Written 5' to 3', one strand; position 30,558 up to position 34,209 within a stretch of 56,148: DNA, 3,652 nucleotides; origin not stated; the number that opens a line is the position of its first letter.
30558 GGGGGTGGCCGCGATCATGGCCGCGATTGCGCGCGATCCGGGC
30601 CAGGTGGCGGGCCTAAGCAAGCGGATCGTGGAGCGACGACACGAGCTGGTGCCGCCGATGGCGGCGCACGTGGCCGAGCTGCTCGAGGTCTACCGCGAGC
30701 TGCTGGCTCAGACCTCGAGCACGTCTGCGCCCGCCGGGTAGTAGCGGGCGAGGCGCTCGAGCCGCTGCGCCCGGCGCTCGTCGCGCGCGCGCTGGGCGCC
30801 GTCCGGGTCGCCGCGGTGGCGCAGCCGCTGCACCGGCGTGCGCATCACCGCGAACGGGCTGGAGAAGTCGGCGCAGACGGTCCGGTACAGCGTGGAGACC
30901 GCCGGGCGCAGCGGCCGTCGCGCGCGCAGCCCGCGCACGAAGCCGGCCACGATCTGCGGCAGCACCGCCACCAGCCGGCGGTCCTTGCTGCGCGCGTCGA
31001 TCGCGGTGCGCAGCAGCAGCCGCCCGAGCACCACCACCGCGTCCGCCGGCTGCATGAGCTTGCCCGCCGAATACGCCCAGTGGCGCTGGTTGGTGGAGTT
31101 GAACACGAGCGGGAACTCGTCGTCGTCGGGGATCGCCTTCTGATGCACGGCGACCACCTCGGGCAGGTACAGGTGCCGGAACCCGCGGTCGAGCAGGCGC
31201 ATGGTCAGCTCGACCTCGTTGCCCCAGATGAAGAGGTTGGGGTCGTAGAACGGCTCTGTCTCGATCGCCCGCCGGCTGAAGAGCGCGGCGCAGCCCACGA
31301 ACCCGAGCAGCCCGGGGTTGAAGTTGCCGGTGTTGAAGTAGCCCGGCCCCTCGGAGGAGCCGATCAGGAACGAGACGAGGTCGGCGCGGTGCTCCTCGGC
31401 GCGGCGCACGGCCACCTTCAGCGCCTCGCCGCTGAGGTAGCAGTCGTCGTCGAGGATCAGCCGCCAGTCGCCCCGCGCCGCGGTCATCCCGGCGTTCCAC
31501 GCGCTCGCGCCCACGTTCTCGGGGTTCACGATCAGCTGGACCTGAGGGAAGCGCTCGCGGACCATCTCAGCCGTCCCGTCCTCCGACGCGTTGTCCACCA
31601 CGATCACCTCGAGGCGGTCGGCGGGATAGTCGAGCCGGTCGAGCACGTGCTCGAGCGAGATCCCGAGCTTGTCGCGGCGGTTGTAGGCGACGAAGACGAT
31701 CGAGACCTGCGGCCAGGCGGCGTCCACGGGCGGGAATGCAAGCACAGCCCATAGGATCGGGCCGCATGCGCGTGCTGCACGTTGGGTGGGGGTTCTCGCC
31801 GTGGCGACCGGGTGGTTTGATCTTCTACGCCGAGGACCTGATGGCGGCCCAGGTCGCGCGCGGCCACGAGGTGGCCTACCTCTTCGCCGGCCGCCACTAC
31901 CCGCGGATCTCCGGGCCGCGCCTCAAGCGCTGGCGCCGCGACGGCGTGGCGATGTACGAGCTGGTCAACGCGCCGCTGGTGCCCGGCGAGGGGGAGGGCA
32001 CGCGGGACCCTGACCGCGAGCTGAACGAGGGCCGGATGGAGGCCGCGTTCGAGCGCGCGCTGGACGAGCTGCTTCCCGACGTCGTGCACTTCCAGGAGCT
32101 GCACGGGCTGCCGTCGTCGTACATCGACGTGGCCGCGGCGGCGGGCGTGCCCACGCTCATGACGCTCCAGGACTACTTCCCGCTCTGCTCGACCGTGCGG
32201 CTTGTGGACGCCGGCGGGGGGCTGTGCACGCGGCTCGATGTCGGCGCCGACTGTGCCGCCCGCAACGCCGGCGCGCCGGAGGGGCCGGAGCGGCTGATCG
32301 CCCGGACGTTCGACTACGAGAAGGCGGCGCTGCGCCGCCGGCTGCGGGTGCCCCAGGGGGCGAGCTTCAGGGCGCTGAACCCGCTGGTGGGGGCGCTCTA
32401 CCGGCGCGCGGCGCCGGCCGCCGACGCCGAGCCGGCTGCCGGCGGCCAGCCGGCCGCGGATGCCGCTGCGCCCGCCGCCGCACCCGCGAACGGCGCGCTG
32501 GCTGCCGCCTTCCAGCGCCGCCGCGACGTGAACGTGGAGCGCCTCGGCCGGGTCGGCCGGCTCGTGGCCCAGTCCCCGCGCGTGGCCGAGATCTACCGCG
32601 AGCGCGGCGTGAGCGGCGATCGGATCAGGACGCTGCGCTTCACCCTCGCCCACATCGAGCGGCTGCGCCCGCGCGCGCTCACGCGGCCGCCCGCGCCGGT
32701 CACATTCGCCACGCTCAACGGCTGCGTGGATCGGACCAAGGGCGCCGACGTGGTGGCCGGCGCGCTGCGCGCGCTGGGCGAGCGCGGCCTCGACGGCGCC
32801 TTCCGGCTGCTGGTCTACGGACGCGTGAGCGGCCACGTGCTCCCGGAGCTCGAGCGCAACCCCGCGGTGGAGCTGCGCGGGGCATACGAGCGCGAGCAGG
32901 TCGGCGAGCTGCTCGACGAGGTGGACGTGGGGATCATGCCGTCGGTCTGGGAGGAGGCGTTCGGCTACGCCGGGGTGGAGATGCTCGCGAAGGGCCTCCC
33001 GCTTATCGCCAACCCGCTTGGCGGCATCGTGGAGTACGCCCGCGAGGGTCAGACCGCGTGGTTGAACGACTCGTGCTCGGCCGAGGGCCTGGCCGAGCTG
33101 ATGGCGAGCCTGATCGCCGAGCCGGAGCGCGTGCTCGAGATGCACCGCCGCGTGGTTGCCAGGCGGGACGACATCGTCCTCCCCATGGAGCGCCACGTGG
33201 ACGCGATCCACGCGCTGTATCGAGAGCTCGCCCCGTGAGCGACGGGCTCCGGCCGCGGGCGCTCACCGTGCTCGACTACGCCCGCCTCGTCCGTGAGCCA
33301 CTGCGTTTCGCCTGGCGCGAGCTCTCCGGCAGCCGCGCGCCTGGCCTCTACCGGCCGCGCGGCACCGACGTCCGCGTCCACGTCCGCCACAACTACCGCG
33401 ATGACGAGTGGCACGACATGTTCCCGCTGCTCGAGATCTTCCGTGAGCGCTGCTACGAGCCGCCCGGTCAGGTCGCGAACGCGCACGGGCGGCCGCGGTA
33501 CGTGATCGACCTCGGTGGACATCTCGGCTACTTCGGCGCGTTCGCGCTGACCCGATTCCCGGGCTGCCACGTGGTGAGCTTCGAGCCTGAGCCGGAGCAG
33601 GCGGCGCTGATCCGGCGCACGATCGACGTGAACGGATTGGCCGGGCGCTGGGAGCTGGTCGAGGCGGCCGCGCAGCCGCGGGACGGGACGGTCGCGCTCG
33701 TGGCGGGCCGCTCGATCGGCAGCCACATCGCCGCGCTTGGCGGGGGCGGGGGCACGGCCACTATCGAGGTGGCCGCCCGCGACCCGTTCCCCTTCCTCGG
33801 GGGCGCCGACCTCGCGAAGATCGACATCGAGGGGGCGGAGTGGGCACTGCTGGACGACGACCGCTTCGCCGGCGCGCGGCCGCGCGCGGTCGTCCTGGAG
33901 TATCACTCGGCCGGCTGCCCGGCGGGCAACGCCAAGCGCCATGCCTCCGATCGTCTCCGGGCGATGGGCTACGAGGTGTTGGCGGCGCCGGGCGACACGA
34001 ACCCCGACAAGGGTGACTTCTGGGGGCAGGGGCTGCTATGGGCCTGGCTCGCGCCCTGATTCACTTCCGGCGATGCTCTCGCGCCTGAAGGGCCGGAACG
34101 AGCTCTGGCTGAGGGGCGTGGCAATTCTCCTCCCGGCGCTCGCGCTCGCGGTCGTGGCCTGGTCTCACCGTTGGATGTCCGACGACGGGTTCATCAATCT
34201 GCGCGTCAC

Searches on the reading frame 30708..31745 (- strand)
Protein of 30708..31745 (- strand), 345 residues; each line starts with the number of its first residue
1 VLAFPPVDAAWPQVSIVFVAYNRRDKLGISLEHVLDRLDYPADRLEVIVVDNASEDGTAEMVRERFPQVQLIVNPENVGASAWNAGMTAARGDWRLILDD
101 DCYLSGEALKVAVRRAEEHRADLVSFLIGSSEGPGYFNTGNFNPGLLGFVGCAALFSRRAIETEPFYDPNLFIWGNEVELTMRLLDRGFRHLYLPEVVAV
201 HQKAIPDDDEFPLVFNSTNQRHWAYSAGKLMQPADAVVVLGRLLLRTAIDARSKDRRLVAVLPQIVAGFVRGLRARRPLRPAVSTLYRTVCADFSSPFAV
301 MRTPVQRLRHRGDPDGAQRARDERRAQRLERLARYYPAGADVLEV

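Call 10: search_protein_families(library=pfam, proteins=[window:30708-31745:-], max_evalue=0.001)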
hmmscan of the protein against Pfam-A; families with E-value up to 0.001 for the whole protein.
window:30708-31745:- (345 aa): 3 families
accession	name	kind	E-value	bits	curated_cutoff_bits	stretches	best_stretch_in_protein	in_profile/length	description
PF00535.33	Glycos_transf_2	-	1.7e-26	93.6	23.3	1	15-137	1-124/168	Glycosyl transferase family 2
PF13641.12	Glyco_tranf_2_3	-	8.3e-16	59.1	27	1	12-124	1-119/230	Glycosyltransferase like family 2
PF10111.15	Glyco_tranf_2_2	-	0.00045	20.2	27.3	1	32-110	17-100/276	Glycosyltransferase like family 2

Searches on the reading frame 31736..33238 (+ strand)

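Call 10: search_protein_families(library=pfam, proteins=[window:31736-33238:+], max_evalue=0.001)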
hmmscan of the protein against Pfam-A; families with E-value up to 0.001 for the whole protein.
window:31736-33238:+ (500 aa): 5 families
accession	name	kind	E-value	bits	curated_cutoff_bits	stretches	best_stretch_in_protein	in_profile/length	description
PF13692.12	Glyco_trans_1_4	-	2.6e-14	54.1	27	1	333-461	13-141/142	Glycosyl transferases group 1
PF00534.26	Glycos_transf_1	-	4.7e-14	52.7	26.4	1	332-467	25-163/172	Glycosyl transferases group 1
PF13579.12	Glyco_trans_4_4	-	3.7e-09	37.6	29.7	1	26-167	1-116/158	Glycosyl transferase 4-like domain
PF13439.12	Glyco_transf_4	-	3.9e-07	30.7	28.5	1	26-148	2-107/170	Glycosyltransferase Family 4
PF20706.3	GT4-conflict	-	8.8e-07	28.7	26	1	318-437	193-322/385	Family 4 Glycosyltransferase in conflict systems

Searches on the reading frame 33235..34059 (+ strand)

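Call 10: search_protein_families(library=pfam, proteins=[window:33235-34059:+], max_evalue=0.001)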
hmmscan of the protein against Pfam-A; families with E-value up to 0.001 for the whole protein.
window:33235-34059:+ (274 aa): 1 family
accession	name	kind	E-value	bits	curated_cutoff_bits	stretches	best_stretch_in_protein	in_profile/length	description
PF05050.19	Methyltransf_21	-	3.5e-09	37.4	22.7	1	94-247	3-172/173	Methyltransferase FkbM domain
